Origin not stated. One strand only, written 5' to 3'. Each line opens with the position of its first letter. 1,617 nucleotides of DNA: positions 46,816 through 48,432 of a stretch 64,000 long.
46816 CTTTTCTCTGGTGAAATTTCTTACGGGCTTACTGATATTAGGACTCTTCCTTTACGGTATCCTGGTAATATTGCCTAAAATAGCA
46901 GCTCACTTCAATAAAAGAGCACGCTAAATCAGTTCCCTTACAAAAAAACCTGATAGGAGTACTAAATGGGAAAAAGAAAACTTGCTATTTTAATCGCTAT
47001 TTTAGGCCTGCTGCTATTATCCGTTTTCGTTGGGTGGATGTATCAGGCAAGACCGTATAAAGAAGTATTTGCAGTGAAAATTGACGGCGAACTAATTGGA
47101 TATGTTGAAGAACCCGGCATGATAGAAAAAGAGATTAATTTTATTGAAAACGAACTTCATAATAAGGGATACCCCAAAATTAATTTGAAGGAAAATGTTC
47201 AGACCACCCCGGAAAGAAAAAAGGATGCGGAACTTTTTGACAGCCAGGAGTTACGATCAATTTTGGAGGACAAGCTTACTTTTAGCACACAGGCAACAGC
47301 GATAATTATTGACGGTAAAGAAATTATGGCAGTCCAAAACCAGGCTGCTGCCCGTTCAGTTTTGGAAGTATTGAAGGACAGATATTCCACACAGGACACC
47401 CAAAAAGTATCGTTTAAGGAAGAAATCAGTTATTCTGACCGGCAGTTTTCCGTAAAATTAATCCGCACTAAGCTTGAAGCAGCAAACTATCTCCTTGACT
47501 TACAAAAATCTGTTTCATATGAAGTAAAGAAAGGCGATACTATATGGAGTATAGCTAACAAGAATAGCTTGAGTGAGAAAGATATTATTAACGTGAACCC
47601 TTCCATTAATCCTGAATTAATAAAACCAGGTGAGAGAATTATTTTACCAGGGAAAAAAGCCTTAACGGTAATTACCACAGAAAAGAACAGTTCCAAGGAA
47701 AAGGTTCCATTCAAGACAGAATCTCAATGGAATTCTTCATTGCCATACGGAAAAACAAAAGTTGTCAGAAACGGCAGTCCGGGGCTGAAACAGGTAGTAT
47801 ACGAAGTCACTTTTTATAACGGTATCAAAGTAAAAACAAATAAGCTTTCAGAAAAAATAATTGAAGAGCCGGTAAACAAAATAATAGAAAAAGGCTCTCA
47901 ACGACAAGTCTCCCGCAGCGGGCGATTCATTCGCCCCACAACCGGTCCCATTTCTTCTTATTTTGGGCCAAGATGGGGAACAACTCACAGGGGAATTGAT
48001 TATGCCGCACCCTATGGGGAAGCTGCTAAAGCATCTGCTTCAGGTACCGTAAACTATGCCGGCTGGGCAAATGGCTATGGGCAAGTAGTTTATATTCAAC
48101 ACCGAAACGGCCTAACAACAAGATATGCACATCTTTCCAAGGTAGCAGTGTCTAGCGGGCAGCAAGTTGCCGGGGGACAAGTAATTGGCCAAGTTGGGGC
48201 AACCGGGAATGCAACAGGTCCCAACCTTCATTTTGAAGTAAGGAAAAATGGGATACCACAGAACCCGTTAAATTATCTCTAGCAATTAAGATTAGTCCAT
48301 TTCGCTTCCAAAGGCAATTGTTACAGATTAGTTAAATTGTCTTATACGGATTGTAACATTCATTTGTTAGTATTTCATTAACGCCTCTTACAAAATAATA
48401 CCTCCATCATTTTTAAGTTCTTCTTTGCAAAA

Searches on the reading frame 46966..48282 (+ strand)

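Call 44: search_protein_families(library=pfam, proteins=[window:46966-48282:+], max_evalue=0.00001)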
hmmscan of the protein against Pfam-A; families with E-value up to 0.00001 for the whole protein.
window:46966-48282:+ (438 aa): 3 families
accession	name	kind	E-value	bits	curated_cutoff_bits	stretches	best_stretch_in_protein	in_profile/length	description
PF01551.29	Peptidase_M23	-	7.6e-35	119.4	28.7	1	340-434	2-96/96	Peptidase family M23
PF07501.17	G5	-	1e-19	71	23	1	238-311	1-74/75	G5 domain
PF01476.26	LysM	-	1.4e-11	44.6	20.9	1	185-228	1-43/43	LysM domain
